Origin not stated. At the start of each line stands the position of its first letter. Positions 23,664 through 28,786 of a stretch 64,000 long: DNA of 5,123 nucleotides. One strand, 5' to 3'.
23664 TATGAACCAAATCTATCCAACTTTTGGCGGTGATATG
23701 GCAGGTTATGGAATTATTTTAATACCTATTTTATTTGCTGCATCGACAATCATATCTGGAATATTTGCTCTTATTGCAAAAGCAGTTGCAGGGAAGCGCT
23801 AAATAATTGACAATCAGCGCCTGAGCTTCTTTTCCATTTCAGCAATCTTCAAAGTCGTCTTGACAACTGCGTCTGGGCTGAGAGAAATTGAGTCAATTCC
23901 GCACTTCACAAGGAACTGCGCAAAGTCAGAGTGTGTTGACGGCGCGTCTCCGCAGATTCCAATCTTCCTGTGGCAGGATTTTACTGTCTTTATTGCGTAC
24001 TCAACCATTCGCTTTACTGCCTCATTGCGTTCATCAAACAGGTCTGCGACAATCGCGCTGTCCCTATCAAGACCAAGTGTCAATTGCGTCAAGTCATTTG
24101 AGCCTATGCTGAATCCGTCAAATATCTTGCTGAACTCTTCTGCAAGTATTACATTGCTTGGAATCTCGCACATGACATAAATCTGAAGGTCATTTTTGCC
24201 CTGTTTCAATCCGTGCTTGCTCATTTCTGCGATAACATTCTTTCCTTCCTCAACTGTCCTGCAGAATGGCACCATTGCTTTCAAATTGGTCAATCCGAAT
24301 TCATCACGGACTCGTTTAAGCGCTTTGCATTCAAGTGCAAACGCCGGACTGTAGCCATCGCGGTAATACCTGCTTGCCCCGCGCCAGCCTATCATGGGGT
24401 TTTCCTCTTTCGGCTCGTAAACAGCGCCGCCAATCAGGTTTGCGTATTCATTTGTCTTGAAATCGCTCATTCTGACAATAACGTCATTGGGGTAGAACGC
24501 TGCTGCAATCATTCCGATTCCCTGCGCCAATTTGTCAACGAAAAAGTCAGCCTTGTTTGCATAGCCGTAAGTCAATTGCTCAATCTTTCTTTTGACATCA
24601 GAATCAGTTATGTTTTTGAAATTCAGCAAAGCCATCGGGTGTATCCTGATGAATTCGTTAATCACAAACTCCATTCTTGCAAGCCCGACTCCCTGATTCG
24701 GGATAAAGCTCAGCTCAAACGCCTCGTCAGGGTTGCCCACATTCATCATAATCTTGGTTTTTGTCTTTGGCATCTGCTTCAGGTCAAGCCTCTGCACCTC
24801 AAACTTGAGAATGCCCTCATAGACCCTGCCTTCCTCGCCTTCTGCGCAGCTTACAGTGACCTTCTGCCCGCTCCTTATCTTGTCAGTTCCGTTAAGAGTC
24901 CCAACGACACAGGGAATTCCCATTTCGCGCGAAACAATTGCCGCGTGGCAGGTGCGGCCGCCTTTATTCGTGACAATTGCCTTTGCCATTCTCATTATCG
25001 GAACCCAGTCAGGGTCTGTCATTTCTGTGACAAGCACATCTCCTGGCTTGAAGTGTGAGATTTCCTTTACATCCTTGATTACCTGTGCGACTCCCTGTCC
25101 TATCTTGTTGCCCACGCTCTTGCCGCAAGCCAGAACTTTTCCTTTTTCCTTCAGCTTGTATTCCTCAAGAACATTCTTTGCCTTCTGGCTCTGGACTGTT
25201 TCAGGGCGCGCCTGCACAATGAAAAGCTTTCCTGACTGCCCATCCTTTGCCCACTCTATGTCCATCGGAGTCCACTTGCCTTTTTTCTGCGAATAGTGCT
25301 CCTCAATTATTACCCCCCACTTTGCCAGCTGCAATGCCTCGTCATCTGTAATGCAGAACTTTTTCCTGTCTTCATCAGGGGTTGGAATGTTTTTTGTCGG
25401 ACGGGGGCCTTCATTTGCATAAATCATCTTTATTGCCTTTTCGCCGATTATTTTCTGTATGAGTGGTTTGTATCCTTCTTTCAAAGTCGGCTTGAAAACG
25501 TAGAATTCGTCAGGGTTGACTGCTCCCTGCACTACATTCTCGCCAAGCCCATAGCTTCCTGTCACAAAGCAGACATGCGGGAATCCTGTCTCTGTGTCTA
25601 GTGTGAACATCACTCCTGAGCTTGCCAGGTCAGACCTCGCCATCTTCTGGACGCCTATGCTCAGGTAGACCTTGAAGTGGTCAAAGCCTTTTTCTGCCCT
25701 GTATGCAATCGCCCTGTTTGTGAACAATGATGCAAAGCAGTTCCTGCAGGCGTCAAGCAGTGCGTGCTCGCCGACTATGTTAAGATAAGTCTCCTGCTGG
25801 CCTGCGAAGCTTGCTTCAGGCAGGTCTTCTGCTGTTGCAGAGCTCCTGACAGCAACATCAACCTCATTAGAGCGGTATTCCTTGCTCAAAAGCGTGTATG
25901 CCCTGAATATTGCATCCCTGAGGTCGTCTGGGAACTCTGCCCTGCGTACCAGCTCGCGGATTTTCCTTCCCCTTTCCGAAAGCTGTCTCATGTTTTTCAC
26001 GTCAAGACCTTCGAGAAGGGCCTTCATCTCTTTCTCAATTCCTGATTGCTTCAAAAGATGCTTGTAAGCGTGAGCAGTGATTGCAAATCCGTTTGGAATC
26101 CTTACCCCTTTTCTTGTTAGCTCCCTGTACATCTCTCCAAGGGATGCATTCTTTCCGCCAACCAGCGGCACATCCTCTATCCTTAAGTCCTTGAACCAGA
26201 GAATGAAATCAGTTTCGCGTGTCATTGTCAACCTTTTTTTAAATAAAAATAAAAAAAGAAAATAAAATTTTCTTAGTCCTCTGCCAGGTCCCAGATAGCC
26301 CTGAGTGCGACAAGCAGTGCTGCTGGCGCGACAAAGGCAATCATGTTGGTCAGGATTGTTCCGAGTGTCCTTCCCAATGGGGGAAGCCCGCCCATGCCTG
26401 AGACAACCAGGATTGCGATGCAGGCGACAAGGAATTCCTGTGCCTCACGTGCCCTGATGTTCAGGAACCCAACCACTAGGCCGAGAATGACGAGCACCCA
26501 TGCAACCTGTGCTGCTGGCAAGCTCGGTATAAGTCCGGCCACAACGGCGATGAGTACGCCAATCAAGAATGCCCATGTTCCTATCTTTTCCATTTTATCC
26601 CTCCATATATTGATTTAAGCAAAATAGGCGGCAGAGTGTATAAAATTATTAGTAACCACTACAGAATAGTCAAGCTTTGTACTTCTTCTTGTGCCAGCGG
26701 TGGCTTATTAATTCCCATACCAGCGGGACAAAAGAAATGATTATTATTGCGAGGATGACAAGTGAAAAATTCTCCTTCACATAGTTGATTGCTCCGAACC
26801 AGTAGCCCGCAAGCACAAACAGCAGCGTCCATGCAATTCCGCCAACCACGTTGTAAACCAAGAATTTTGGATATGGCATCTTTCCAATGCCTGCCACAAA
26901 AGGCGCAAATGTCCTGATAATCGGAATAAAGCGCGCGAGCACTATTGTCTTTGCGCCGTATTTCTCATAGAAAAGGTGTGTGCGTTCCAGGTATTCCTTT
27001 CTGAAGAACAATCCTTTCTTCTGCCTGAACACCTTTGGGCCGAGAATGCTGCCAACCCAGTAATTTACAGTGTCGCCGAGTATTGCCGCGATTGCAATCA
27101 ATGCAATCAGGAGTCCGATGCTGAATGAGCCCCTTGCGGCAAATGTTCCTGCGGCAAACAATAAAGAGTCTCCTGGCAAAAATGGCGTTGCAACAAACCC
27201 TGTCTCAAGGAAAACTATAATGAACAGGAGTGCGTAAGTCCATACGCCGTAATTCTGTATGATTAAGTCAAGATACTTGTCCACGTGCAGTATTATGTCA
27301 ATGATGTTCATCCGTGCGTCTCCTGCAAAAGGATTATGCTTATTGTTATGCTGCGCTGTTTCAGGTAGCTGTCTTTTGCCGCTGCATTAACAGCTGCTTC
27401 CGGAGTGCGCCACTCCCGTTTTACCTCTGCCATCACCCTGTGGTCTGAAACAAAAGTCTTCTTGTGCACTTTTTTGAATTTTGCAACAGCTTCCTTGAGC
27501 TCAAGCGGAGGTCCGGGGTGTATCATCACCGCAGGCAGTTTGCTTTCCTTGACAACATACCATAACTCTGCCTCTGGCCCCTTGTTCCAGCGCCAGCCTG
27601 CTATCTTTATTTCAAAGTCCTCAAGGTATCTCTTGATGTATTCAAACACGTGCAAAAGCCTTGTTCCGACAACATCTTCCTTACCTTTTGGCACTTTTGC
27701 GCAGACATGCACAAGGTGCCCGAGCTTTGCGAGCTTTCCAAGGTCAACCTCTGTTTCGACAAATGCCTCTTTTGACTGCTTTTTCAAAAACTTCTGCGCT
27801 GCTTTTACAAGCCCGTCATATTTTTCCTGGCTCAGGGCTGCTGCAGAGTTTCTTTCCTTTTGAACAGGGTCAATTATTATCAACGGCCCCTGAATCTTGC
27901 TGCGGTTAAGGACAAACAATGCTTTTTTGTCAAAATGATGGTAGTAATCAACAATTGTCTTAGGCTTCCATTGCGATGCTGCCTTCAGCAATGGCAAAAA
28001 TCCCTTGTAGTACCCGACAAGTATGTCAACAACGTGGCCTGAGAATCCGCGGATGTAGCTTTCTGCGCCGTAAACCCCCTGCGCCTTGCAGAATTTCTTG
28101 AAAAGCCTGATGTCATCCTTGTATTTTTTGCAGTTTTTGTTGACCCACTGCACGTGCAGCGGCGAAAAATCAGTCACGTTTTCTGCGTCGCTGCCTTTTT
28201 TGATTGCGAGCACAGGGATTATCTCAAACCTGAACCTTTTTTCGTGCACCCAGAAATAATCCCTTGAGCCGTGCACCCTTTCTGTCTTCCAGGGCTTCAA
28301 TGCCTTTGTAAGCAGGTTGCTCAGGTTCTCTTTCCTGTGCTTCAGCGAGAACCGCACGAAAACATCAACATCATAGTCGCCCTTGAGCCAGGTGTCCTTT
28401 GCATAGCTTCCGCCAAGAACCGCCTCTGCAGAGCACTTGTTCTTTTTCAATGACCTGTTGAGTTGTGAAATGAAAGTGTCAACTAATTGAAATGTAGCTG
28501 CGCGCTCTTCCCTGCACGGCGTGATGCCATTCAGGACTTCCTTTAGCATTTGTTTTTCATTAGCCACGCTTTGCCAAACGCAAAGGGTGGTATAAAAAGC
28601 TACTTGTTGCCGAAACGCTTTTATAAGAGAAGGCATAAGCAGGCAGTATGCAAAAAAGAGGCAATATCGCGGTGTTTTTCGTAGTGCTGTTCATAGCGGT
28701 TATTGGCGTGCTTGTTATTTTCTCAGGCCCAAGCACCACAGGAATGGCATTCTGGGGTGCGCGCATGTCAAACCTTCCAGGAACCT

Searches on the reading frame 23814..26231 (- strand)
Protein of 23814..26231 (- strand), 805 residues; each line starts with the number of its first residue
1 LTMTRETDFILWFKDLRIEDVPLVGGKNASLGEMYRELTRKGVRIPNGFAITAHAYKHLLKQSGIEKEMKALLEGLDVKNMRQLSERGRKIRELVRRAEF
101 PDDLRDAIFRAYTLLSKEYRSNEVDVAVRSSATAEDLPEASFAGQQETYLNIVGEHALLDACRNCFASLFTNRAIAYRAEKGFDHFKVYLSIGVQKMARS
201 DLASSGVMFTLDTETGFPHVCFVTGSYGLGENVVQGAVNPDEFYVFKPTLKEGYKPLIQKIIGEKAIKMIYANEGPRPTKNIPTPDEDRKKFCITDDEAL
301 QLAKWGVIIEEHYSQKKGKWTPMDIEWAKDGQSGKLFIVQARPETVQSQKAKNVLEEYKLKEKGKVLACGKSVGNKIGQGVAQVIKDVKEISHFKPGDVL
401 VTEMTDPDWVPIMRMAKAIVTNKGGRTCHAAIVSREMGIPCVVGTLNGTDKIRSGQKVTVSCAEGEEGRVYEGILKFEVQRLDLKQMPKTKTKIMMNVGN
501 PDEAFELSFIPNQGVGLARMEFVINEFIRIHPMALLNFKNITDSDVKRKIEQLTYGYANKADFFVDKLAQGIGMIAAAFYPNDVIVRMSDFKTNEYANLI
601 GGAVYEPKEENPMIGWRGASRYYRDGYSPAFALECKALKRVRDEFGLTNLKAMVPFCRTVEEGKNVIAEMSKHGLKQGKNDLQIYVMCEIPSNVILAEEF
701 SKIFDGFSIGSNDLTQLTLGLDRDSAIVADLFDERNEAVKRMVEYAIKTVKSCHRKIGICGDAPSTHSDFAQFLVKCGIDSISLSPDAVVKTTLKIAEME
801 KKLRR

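Call 72: search_protein_families(library=pfam, proteins=[window:23814-26231:-], max_evalue=0.00001)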
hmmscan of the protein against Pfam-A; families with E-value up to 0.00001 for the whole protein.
window:23814-26231:- (805 aa): 3 families
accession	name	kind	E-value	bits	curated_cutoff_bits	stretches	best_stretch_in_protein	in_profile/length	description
PF01326.24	PPDK_N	-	1.3e-124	416.2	27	1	22-359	2-325/328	Pyruvate phosphate dikinase, AMP/ATP-binding domain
PF02896.24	PEP-utilizers_C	-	4.7e-60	203.7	22.8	1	486-799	14-291/293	PEP-utilising enzyme, PEP-binding domain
PF00391.29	PEP-utilizers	-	3.9e-27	94.1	23.1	1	394-465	1-72/72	PEP-utilising enzyme, mobile domain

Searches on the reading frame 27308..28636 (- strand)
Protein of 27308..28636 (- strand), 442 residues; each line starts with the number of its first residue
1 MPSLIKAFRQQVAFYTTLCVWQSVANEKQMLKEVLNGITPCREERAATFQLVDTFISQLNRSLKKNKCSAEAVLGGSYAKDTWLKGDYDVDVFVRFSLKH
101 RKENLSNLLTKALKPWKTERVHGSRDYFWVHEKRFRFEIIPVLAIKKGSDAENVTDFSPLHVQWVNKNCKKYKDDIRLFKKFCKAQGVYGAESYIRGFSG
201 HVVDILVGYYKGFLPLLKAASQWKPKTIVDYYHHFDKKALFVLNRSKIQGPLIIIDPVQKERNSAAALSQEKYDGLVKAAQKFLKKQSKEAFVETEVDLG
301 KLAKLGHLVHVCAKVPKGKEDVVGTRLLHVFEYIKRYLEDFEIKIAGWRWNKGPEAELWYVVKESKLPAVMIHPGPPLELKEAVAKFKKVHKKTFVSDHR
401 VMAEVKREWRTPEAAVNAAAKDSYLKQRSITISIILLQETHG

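Call 72: search_protein_families(library=pfam, proteins=[window:27308-28636:-], max_evalue=0.00001)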
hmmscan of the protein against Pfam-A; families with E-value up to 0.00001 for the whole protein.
window:27308-28636:- (442 aa): 4 families
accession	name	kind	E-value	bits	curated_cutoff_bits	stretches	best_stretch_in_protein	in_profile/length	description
PF09249.16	tRNA_NucTransf2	-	5.8e-33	113.9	27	1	174-292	1-112/113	tRNA nucleotidyltransferase, second domain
PF21133.2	CAA_C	-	1.7e-09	38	22.2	1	311-420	8-120/144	CCA-adding enzyme, C-terminal domain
PF01909.29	NTP_transf_2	-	1.7e-08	35.1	21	1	57-129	2-72/93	Nucleotidyltransferase domain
PF18144.7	SMODS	-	1.8e-06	28.7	26.5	1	29-175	5-159/164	Second Messenger Oligonucleotide or Dinucleotide Synthetase domain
